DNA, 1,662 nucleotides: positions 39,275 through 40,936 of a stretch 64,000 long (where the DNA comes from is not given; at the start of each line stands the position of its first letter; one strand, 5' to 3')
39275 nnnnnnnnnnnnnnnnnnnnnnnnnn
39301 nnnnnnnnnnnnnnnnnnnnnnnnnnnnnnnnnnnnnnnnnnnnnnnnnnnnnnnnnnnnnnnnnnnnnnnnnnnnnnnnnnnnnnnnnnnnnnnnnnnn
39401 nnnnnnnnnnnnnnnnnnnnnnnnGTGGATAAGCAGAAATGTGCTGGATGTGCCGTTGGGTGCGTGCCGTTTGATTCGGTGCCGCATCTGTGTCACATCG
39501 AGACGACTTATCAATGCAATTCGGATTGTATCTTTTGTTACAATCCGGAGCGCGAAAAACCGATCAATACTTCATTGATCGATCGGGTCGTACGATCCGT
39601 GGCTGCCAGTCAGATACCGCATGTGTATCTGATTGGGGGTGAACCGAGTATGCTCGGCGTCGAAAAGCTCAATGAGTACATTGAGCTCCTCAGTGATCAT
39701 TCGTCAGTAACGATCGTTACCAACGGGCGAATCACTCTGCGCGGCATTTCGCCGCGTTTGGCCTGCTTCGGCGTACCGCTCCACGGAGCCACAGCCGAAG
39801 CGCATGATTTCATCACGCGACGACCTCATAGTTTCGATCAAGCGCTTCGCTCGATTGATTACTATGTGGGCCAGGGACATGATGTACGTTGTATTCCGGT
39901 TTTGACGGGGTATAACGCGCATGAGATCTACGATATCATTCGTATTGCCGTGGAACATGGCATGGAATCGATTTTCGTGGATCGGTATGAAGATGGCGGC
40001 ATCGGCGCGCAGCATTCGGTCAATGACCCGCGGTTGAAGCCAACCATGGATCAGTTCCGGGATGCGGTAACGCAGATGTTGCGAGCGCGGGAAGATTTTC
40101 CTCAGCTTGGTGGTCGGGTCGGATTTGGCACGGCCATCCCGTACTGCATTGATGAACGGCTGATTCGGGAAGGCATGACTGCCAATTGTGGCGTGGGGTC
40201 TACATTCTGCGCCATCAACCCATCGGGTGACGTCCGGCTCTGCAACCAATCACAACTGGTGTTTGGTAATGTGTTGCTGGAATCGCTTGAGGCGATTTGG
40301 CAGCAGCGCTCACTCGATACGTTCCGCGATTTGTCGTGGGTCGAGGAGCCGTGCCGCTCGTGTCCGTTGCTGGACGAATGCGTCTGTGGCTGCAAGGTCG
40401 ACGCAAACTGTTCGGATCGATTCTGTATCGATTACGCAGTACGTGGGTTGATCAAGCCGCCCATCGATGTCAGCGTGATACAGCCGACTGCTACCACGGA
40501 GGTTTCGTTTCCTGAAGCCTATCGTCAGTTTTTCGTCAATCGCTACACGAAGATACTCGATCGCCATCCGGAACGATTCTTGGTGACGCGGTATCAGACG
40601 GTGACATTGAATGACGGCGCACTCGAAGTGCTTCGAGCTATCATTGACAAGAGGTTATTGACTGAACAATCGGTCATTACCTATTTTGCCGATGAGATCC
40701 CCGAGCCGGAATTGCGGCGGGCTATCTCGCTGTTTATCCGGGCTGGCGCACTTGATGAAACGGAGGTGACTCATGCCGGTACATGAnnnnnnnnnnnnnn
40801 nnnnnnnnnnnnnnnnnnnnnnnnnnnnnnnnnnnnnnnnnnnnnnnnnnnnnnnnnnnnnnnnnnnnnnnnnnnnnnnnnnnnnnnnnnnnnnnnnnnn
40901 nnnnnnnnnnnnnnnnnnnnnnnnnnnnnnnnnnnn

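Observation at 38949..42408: Compact three-gene operon: RNHCP Cys-rich protein plus two coupled radical-SAM enzymes (candidate uncharacterised RiPP-like maturation system)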

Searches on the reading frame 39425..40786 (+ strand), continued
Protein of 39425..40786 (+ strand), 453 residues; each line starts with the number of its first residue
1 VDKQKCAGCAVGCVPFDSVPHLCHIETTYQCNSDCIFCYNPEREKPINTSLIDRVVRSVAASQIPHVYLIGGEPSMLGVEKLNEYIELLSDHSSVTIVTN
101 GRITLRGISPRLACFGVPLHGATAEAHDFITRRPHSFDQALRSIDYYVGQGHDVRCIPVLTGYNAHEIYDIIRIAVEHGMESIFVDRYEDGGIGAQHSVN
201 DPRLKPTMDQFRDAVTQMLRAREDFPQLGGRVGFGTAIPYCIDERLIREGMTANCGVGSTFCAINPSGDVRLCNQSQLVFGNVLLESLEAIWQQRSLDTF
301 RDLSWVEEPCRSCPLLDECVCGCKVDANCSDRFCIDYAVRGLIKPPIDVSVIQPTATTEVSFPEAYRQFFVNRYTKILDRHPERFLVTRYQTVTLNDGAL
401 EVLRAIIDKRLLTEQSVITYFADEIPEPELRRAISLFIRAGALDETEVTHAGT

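Call 69: find_encoding_contigs(protein=P0349, flank=5000, max_places=3)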
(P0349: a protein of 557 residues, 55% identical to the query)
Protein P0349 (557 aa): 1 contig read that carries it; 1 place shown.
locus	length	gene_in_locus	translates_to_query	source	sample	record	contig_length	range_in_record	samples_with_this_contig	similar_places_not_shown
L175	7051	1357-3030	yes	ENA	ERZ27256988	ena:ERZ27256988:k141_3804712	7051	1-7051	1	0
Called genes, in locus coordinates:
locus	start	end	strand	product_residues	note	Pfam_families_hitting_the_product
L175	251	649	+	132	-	-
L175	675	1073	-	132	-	-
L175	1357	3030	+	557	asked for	PF12647:RNHCP, PF04055:Radical_SAM, PF13353:Fer4_12 (faint), PF13186:SPASM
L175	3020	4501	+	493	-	PF04055:Radical_SAM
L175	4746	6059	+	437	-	PF02310:B12-binding, PF04055:Radical_SAM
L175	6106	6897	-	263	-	PF04909:Amidohydro_2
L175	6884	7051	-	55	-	?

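Call 79: search_protein_families(library=padloc, proteins=[window:39425-40786:+], max_evalue=0.01)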
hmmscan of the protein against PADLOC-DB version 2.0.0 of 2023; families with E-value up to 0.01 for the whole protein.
window:39425-40786:+ (453 aa): 2 families
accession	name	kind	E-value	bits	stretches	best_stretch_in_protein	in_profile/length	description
PDLC02903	pVip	-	6.2e-08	30.4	1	27-133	6-114/257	Viperins not associated with kinases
PDLC02904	pVip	-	6e-06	24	1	28-105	10-89/262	Viperins associated with kinases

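Call 80: search_protein_families(library=pfam, proteins=[L171:6395-7720:+], max_evalue=0.1)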
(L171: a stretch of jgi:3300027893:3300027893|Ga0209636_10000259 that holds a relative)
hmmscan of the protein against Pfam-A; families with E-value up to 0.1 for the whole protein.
L171:6395-7720:+ (441 aa): 3 families
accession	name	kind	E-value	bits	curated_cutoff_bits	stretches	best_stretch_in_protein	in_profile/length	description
PF04055.27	Radical_SAM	-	4.6e-19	69.6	29.5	1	89-239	3-166/166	Radical SAM superfamily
PF13353.11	Fer4_12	-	2.3e-06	28.4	22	1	92-170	14-96/137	4Fe-4S single cluster domain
PF13186.11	SPASM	-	2.5e-06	28.1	21.5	1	326-382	9-67/67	Iron-sulfur cluster-binding domain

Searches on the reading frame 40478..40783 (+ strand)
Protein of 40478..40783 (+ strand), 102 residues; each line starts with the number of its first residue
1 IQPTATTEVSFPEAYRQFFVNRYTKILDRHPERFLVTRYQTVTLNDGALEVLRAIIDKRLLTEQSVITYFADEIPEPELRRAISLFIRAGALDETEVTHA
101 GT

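Call 28: search_protein_families(library=pfam, alignment_id=A4, max_evalue=10)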
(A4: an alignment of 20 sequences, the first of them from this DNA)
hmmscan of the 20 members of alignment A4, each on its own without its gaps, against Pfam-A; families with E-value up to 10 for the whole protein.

A. member 1, seq(102 aa): 0 families

B. families by the number of members that match (of 20 scanned): 17 families
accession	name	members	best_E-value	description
PF22885.1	DUF7020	4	0.00026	Domain of unknown function (DUF7020)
PF05402.18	PqqD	3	0.0078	Coenzyme PQQ synthesis protein D (PqqD)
PF22721.1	TBP-TOTE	1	0.0069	TATA-binding-like protein domain of the TOTE conflict systems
PF20473.4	MmeI_Mtase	1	0.008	MmeI, DNA-methyltransferase domain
PF05856.17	ARPC4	1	0.017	ARP2/3 complex 20 kDa subunit (ARPC4)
PF23442.1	DUF7125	1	0.04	Family of unknown function (DUF7125)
PF12825.12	DUF3818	1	0.049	Domain of unknown function in PX-proteins (DUF3818)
PF25355.1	DUF7882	1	0.049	Domain of unknown function (DUF7882)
PF20112.4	DUF6502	1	0.074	Family of unknown function (DUF6502)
PF10664.14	NdhM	1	0.095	Cyanobacterial and plastid NDH-1 subunit M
PF08988.15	T3SS_needle_E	1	0.098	Type III secretion system, cytoplasmic E component of needle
PF08443.16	RimK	1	0.11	RimK-like ATP-grasp domain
PF23546.1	Zn_ribbon_TOP3B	1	0.13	DNA topoisomerase 3-beta zinc ribbon domain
PF17727.6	CtsR_C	1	0.15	CtsR C-terminal dimerization domain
PF13288.12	DXPR_C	1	0.15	DXP reductoisomerase C-terminal domain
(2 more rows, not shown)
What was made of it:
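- The sequence-level RRE signal is weak (call 28).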

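Call 29: search_solved_structures(query=A4, max_evalue=10, show_alignments=2)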
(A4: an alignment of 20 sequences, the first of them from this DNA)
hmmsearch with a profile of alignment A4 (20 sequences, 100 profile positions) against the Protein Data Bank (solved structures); distinct sequences matched with E-value up to 10: 1.
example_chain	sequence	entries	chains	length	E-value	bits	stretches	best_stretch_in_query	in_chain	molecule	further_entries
3hyi_A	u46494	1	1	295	0.088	15.9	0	21-36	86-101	Protein DUF199/WhiA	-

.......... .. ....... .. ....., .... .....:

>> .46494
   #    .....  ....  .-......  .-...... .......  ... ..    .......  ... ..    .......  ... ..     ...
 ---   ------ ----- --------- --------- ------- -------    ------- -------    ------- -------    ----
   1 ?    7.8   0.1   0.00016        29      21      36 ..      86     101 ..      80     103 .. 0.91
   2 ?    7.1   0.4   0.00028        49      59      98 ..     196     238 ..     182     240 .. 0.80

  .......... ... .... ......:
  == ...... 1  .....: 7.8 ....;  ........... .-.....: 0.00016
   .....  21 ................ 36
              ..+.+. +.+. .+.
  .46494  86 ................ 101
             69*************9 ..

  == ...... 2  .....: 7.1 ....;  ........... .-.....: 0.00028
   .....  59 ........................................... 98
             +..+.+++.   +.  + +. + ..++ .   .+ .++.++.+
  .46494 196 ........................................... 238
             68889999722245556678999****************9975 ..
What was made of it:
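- Tried and rejected: A PDB profile search gave nothing relevant (call 29).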

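Call 39: predict_structure(alignment_id=A4)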
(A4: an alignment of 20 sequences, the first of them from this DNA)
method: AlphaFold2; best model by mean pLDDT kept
length: 102 residues; sequences in the alignment: 20
mean_pLDDT: 85.7   pTM: 0.76
mean pLDDT of the five models: 85.7, 85.5, 81.6, 80.4, 80.2
residues with pLDDT >= 90: 67; 70-90: 20; 50-70: 7; < 50: 8
segments of 3 or more residues with pLDDT < 50: 1-3, 98-102
pLDDT, mean of each block of 10 residues (from residue 1): 56 90 89 87 91 95 96 94 93 74 42
secondary structure, 60 per line:
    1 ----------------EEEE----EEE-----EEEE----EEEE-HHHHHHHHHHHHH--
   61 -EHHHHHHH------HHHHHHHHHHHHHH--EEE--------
elements in order: E17-20 E25-27 E33-36 E41-44 H46-58 H63-69 H76-89 E92-94
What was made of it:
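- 40478..40783 (+): RRE (PqqD-like winged-helix) domain of rSAM1, residues ~352-453. AF2 model with pLDDT 85.7: four strands, three helices and a short final strand (call 39).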

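Call 46: fold_search(model_id=the predicted structure, library=pdb)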
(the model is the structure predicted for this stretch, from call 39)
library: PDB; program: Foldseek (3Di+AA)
matches with E <= 10: 397; with E <= 0.001: 0
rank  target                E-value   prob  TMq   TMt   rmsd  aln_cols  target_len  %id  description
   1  6gos_1                5.2e-03  1.00  0.60  0.24   2.6        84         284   15  E. coli Microcin synthetase McbBCD complex with pro-MccB17 bound (released 2019-01-30)
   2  4bs9                  7.4e-03  1.00  0.56  0.11   4.0        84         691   12  Structure of the heterocyclase TruD (released 2013-11-06)
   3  6gri_2                9.5e-03  1.00  0.59  0.26   2.7        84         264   15  E. coli Microcin synthetase McbBCD complex (released 2019-01-30)
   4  4v1v_A                1.2e-02  1.00  0.53  0.09   3.5        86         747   14  Heterocyclase in complex with substrate and Cofactor (released 2015-01-14)
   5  4v1v_B                1.7e-02  1.00  0.56  0.10   3.9        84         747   12  Heterocyclase in complex with substrate and Cofactor (released 2015-01-14)
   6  4v1t_B                1.8e-02  1.00  0.54  0.09   3.9        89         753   13  Heterocyclase in complex with substrate and Cofactor (released 2015-01-14)
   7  4v1u_A                2.4e-02  1.00  0.52  0.09   3.5        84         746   14  Heterocyclase in complex with substrate and Cofactor (released 2015-01-14)
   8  6grg_2                3.7e-02  1.00  0.57  0.24   2.7        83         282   16  E. coli Microcin synthetase McbBCD complex with pro-MccB17, ADP and phosphate bound (released 2019-01-30)
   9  6jx3_B                3.9e-02  0.99  0.51  0.58   3.2        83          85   14  Lasso peptide synthetase B1 complexed with the leader peptide (released 2019-06-26)
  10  6gos_2                7.2e-02  1.00  0.59  0.24   2.7        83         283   16  E. coli Microcin synthetase McbBCD complex with pro-MccB17 bound (released 2019-01-30)
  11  5v1v_A                7.2e-02  0.99  0.53  0.59   3.2        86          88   13  TbiB1 in Complex with the TbiA(alpha) Leader Peptide (released 2018-09-05)
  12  8t19_A                7.6e-02  0.99  0.59  0.68   3.0        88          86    6  RiPP precursor peptide recognition element (RRE) domain of Ocin-ThiF-like partner protein, PbtF, bound to an 8 residue (released 2024-06-12)
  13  8vpo                  8.1e-02  1.00  0.61  0.16   2.6        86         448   10  X-Ray Crystal Structure of TigE from Paramaledivibacter caminithermalis (released 2024-02-07)
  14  3h9j_A                9.2e-02  0.99  0.58  0.20   4.0        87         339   11  Crystal structure of E. coli MccB + AMPCPP + SeMeT MccA (released 2009-06-16)
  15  5v1u_B                1.0e-01  0.97  0.50  0.57   3.4        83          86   12  TbiB1 in Complex with the TbiA(beta) Leader Peptide (released 2018-09-05)
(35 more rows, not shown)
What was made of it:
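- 40478..40783 (+): All top Foldseek PDB hits are RRE domains: McbB, TruD/LynD, TbiB1, PbtF, TigE, MccB, PqqD, CteB (call 46).
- RRE: fold shown by calls 39 and 46. The fold hits are exclusively RiPP RREs (call 46).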
